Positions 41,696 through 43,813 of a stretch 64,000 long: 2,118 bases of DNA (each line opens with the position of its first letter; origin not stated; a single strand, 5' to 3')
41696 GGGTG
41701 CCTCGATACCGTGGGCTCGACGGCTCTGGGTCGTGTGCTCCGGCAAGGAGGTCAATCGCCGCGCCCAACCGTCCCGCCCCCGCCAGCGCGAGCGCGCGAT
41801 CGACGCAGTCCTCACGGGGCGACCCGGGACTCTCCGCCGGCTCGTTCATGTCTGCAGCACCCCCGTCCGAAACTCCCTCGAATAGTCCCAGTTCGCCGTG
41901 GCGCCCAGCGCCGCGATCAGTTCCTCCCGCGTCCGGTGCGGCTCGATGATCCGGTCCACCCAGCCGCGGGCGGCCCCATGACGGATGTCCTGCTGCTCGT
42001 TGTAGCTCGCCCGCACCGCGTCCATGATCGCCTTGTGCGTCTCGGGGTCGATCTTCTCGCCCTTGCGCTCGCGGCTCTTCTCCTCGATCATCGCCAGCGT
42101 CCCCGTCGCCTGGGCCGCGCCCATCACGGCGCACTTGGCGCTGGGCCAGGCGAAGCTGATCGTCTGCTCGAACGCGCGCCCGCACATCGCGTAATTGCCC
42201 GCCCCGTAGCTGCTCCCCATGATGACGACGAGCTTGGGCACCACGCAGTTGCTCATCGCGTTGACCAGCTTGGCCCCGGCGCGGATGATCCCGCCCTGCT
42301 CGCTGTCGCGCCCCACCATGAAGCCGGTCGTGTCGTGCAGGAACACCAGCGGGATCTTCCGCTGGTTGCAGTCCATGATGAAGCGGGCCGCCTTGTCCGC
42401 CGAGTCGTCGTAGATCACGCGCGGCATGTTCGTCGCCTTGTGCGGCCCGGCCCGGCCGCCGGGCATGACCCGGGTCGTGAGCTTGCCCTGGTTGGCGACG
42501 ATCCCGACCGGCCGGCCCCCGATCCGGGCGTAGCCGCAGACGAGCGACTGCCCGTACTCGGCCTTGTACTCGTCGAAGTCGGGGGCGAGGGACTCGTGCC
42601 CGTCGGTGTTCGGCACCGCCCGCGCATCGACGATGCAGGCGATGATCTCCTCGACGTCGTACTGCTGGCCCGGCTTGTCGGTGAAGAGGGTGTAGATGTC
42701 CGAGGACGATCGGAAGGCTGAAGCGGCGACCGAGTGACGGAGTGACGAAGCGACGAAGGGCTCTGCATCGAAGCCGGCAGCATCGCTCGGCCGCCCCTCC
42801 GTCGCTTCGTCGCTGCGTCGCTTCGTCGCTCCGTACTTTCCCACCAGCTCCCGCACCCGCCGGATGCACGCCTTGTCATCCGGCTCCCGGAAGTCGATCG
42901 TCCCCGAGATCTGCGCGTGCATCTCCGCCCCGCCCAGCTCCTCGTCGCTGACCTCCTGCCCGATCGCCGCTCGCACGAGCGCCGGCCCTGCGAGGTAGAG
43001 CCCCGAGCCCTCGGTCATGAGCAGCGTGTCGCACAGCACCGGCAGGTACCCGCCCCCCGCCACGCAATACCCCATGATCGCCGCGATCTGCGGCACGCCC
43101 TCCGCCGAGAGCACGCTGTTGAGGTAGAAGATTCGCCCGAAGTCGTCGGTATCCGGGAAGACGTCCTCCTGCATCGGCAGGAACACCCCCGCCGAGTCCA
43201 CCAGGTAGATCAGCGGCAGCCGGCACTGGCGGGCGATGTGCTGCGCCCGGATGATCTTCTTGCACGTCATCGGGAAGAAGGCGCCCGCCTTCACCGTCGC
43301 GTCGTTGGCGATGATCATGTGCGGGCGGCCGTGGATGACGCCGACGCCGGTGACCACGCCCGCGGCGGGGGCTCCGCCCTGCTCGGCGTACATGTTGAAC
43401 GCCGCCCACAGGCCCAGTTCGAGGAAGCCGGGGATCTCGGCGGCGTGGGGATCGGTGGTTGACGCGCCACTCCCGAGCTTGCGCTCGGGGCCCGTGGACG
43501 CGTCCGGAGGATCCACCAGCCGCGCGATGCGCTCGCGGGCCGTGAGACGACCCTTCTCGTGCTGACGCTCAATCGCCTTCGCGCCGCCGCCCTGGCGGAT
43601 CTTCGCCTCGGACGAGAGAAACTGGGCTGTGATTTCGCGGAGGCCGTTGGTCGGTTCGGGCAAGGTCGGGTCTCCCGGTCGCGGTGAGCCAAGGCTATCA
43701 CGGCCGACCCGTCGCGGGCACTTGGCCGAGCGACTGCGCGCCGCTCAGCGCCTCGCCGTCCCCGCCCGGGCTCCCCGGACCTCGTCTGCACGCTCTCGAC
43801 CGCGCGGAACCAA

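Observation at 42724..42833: In-frame palindromic insertion built from tandem octamers inside an essential-looking carboxyltransferase gene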

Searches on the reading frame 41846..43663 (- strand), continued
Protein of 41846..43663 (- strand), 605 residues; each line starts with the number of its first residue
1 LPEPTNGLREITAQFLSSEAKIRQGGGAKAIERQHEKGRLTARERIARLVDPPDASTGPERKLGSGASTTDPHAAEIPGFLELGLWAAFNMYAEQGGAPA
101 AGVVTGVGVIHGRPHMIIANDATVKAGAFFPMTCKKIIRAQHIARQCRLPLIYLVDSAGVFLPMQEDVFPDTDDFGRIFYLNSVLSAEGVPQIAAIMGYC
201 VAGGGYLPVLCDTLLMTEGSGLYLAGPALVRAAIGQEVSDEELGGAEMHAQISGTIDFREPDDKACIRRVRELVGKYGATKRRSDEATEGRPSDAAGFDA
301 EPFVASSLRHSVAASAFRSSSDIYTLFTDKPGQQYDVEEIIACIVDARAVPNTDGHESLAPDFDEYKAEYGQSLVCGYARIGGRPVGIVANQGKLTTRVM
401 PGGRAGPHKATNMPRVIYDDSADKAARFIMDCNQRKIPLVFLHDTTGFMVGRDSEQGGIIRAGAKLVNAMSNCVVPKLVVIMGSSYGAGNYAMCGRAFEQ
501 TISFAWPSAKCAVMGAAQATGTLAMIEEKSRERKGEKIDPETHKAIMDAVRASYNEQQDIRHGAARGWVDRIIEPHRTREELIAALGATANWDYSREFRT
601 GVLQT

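Call 22: find_encoding_contigs(protein=P0006, flank=10000, max_places=1)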
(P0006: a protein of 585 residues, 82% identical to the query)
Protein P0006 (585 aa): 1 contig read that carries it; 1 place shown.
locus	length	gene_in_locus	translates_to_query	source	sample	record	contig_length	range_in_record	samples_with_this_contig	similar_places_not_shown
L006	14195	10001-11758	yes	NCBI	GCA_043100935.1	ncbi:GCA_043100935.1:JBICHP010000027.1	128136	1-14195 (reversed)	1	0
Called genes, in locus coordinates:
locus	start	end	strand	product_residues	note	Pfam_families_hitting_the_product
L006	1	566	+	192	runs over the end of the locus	PF12728:HTH_17, PF00072:Response_reg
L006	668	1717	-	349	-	PF05343:Peptidase_M42, PF01546:Peptidase_M20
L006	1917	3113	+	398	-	PF01571:GCV_T, PF08669:GCV_T_C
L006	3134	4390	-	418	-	-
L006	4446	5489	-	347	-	PF00383:dCMP_cyt_deam_1, PF14437:MafB19-deam, PF01872:RibD_C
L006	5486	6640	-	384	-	PF01351:RNase_HII (faint)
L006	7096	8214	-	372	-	PF00154:RecA_N, PF08423:Rad51, PF06745:ATPase (faint), PF27531:MT3502_N (weak), PF02283:CobU (weak), PF21096:RecA_C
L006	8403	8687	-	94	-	-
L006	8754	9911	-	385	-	PF13859:BNR_3, PF13088:BNR_2, PF24316:Tli3 (faint), PF02012:BNR (faint)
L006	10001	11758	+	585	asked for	PF01039:Carboxyl_trans, PF03255:ACCA (weak)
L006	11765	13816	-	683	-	PF08309:LVIVD (faint), PF09826:Beta_propel (faint)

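Call 23: find_encoding_contigs(protein=P0043, flank=10000, max_places=1)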
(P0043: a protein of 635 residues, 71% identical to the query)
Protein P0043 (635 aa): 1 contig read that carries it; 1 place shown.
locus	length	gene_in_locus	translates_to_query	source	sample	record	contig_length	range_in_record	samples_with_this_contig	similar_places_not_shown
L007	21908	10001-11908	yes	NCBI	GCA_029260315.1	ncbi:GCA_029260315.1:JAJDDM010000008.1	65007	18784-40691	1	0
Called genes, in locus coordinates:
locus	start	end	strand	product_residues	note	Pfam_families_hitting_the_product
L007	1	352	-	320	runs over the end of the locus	PF00072:Response_reg, PF00990:GGDEF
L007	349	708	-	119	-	PF01627:Hpt (weak)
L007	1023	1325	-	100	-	-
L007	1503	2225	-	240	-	PF02517:Rce1-like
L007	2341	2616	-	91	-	PF01649:Ribosomal_S20p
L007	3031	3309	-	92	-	-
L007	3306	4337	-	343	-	PF20296:MTaX1, PF13391:HNH_2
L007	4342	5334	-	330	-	PF01555:N6_N4_Mtase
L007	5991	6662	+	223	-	-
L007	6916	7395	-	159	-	PF07617:DUF1579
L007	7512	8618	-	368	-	PF13489:Methyltransf_23, PF08241:Methyltransf_11 (weak), PF08242:Methyltransf_12, PF13649:Methyltransf_25, PF13847:Methyltransf_31 (weak)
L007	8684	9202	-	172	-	-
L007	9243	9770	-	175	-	-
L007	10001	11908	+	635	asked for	PF01039:Carboxyl_trans, PF03255:ACCA (weak)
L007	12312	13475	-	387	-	-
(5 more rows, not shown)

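Call 46: predict_structure(alignment_id=A1)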
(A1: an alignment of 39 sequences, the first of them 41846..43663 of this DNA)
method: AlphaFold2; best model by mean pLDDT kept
length: 605 residues; sequences in the alignment: 39
mean_pLDDT: 66.1   pTM: 0.72
mean pLDDT of the five models: 66.1, 64.1, 63.7, 60.0, 59.3
residues with pLDDT >= 90: 66; 70-90: 234; 50-70: 137; < 50: 168
segments of 3 or more residues with pLDDT < 50: 1-4, 56-69, 124-128, 158-172, 191-206, 219-235, 242-246, 248-258, 279-313, 450-454, 486-497, 512-520, 554-566, 602-605
pLDDT, mean of each block of 10 residues (from residue 1): 61 84 67 74 84 52 40 73 75 58 81 84 51 70 81 63 37 53 56 43 44 58 39 45 47 44 75 63 34 30 32 71 87 85 90 80 88 91 93 81 70 78 87 91 71 52 71 84 56 48 84 42 64 84 73 48 53 91 89 74 41
secondary structure, 60 per line:
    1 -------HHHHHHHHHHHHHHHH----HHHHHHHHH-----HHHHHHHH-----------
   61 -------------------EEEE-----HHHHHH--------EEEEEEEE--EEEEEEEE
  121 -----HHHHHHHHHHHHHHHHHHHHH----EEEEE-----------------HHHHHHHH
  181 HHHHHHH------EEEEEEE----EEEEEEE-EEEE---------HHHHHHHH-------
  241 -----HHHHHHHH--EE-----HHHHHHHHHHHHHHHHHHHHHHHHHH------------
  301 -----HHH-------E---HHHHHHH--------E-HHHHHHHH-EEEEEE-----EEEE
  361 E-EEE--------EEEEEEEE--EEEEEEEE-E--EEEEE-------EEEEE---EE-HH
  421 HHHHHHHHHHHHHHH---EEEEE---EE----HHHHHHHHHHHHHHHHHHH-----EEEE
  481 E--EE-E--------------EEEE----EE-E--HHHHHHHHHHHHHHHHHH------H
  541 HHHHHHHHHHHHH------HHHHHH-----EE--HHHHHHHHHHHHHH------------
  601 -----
elements in order: H8-23 H28-36 H42-49 E80-83 H89-94 E103-110 E113-120 H126-146 E151-155 H173-187 E194-200 E205-211 E213-216 H226-233 H246-253 H263-288 H320-326 H337-344 E346-351 E357-361 E363-365 E374-381 E384-391 E396-400 E408-412 H419-435 E439-443 H453-471 E477-481 E502-505 H516-533 H540-553 H560-565 H575-588
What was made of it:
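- Tried and rejected: Mean pLDDT was only 66, so I used it for the disorder call alone and ran no fold search (call 46).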

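Call 59: find_encoding_contigs(protein=P0014, flank=1000, max_places=1)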
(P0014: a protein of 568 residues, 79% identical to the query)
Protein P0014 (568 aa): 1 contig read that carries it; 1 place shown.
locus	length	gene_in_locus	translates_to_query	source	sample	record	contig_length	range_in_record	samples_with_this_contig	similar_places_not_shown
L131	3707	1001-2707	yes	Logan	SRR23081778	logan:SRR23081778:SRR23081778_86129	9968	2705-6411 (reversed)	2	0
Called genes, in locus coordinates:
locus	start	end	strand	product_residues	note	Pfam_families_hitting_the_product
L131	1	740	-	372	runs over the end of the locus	PF00154:RecA_N, PF08423:Rad51, PF06745:ATPase (faint), PF27531:MT3502_N (weak), PF02283:CobU (weak), PF21096:RecA_C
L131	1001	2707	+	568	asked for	PF01039:Carboxyl_trans, PF03255:ACCA (weak)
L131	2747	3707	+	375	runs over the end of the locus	PF07791:Imm11, PF12796:Ank_2 (weak), PF13857:Ank_5 (weak), PF00023:Ank (weak)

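Call 60: find_encoding_contigs(protein=P0003, flank=1000, max_places=1)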
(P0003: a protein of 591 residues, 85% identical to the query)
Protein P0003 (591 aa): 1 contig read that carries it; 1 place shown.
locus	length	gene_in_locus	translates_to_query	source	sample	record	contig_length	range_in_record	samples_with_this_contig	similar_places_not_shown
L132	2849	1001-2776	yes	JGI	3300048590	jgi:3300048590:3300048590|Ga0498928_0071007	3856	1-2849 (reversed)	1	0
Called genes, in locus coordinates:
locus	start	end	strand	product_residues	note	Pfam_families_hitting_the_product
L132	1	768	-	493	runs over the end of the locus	PF07992:Pyr_redox_2, PF00070:Pyr_redox (weak), PF00890:FAD_binding_2 (weak), PF01266:DAO, PF01593:Amino_oxidase, PF03486:HI0933_like (faint), PF05834:Lycopene_cycl (faint), PF13450:NAD_binding_8, +1 more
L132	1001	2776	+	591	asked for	PF01039:Carboxyl_trans, PF03255:ACCA (weak)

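Call 61: find_encoding_contigs(protein=P0024, flank=1000, max_places=1)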
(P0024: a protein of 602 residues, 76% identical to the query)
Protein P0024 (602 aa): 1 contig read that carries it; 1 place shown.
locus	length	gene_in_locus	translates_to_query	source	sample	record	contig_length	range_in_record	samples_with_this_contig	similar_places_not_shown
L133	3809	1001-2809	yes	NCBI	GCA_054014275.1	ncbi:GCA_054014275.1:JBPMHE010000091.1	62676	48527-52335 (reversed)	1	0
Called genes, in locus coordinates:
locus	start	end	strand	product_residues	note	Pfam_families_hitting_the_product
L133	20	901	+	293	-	PF01584:CheW, PF13682:CZB, PF01584:CheW (weak)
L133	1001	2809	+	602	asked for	PF01039:Carboxyl_trans, PF03255:ACCA (weak)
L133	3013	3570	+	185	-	PF00156:Pribosyltran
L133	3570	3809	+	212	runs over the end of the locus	PF17836:PglD_N, PF00132:Hexapep (faint)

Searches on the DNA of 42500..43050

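Call 42: search_rna_families(source=window, start=42500, end=43050, threshold=evalue, max_evalue=1)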
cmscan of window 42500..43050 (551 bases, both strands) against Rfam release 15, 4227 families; matches with E-value up to 1: 7.
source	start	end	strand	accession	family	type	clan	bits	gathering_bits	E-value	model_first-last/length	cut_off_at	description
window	42710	42841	+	RF04119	MIR1858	Gene; miRNA;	-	32.2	137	0.0013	1-197/197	no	MIR1858 microRNA precursor family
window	42726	42829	+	RF03296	MIR8788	Gene; miRNA;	-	28.2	124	0.0098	1-138/138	no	MIR8788 microRNA precursor family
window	42710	42855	-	RF04119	MIR1858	Gene; miRNA;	-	23.5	137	0.12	1-197/197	no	MIR1858 microRNA precursor family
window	42745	42810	+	RF03819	mir-Ro6-3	Gene; miRNA;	-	21.6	79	0.66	1-72/72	no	mir-Ro6-3 microRNA precursor family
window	42745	42810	-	RF03819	mir-Ro6-3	Gene; miRNA;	-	21.4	79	0.73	1-72/72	no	mir-Ro6-3 microRNA precursor family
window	42705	42811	-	RF00306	snoZ178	Gene; snRNA; snoRNA; CD-box;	-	17.1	100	0.7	1-152/152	no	Small nucleolar RNA Z178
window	42638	42705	+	RF01152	sR1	Gene; snRNA; snoRNA; CD-box;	-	13.8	45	0.44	1-57/57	no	Small nucleolar RNA sR1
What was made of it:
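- No Rfam family matches (call 42).
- Tried and rejected: The Rfam E-value scan gave only plant miRNA-precursor hairpin noise, far below gathering scores (call 42).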
